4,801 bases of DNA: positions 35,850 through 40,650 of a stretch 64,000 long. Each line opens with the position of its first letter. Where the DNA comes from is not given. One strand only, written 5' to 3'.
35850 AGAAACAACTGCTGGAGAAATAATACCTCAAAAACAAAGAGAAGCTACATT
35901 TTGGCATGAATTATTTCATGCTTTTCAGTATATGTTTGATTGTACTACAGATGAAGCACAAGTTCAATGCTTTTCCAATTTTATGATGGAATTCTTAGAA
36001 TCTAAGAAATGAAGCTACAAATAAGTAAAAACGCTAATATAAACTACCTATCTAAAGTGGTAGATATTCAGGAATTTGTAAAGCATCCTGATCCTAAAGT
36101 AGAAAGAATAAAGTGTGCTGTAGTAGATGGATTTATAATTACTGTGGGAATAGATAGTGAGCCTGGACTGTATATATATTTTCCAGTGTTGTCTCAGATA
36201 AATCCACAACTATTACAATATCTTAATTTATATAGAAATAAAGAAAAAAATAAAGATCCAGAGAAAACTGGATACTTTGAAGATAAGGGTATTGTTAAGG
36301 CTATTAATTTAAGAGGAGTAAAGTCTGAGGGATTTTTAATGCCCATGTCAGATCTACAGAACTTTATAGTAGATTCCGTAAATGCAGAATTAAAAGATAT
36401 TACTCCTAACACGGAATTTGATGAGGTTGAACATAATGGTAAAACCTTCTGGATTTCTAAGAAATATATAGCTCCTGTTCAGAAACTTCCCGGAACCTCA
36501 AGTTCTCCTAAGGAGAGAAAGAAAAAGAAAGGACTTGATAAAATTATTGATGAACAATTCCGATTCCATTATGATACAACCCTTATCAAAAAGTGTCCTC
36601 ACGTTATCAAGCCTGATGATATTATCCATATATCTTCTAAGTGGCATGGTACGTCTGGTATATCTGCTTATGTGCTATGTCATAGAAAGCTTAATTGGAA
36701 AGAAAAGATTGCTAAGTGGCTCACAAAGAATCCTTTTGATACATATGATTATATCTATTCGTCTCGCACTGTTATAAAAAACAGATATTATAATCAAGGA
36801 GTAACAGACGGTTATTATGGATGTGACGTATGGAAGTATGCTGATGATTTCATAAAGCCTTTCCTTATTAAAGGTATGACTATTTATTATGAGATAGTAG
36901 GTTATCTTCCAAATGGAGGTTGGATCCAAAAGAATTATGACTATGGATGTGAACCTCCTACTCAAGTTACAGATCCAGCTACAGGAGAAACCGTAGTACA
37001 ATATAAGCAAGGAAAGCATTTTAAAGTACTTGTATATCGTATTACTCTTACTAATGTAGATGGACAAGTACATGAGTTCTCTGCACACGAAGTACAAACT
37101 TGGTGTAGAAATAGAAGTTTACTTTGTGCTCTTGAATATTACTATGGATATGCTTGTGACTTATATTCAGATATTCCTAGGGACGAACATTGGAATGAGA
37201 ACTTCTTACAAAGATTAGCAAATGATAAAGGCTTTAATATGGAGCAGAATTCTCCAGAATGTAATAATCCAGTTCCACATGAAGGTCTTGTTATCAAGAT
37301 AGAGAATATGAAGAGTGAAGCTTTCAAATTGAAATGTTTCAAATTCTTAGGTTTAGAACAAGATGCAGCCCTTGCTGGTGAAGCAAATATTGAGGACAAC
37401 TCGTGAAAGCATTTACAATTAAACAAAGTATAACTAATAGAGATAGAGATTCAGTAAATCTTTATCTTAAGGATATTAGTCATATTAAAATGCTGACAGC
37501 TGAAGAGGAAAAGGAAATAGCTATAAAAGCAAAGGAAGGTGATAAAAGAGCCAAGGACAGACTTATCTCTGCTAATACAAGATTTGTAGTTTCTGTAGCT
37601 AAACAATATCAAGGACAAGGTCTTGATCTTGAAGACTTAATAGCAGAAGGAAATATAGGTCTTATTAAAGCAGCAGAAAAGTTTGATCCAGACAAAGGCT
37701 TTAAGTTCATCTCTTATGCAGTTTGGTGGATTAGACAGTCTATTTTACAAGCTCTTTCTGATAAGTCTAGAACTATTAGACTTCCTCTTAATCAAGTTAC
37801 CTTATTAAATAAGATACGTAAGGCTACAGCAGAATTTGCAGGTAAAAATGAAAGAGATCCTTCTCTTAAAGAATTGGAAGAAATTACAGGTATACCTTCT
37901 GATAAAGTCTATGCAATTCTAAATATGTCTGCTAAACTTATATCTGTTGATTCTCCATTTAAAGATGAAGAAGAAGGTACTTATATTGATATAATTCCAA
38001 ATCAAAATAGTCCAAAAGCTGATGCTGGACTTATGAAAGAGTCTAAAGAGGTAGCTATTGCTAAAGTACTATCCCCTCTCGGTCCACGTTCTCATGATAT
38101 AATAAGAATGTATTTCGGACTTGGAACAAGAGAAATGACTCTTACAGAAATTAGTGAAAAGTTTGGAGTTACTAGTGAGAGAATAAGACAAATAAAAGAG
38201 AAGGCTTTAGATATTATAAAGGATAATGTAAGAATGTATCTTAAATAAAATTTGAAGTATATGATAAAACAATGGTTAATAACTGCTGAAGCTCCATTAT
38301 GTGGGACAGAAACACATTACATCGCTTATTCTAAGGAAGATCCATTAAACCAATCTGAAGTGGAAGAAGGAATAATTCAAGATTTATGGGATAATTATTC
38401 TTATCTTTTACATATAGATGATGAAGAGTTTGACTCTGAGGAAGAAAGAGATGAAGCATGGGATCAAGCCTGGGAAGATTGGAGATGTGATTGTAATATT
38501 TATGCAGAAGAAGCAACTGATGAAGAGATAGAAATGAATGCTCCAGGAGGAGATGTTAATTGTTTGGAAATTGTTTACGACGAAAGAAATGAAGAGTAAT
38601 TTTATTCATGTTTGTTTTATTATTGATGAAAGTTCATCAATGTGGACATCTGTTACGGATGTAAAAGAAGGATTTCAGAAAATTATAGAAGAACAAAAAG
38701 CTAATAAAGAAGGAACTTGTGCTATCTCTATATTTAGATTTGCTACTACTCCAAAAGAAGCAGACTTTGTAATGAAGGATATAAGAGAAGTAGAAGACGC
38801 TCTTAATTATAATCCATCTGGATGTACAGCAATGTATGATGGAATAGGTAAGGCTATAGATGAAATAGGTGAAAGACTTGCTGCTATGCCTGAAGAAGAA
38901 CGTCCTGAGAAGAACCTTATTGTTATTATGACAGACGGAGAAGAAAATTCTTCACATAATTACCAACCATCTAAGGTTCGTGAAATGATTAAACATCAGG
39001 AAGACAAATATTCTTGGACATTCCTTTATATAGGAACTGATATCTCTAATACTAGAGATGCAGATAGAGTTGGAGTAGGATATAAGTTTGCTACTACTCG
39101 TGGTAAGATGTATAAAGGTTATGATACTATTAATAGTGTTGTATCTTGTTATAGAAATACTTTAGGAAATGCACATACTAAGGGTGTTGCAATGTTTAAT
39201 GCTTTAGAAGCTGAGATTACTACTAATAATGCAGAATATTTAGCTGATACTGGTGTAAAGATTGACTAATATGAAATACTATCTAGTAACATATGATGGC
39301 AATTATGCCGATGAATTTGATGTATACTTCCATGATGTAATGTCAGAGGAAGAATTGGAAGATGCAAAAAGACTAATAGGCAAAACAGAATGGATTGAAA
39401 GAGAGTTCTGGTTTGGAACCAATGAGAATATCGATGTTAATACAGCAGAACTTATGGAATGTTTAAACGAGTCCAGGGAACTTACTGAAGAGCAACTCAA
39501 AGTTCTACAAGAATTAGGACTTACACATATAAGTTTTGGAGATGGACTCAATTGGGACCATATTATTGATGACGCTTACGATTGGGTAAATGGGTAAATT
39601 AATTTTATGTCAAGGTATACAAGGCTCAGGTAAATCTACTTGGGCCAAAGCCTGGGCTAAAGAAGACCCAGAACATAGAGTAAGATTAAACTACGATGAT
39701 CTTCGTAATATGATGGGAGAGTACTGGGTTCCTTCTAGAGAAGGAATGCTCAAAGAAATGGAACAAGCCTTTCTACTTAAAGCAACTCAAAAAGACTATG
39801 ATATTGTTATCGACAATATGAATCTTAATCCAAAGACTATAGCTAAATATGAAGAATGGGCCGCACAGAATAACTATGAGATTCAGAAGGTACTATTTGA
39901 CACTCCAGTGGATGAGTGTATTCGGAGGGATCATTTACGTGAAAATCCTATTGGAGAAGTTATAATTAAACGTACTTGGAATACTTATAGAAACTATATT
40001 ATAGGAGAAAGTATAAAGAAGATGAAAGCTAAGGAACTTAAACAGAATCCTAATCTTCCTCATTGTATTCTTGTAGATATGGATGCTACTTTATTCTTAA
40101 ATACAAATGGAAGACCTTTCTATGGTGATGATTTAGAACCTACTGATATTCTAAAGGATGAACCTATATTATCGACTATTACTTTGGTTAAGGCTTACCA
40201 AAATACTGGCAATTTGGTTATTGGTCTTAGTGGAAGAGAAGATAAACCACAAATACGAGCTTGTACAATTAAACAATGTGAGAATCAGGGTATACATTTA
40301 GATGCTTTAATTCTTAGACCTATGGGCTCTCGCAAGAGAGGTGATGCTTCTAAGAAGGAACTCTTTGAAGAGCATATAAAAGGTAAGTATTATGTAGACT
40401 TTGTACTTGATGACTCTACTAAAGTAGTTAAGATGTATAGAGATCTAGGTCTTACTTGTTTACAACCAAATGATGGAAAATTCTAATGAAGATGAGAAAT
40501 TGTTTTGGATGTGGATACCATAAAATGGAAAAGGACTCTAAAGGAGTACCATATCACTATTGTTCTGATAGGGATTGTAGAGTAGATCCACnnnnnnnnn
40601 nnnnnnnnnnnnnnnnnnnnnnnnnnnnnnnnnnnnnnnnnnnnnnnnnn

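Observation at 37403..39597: Phage-encoded full-length sigma-70 homolog with adjacent highly acidic protein and vWA protein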

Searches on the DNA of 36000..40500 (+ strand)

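Call 6: search_dna_similar(query=window:36000-40500:+, collection=phages, mode=near, max_rows=15)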
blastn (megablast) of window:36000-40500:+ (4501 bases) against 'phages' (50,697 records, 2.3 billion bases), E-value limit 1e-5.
No match.
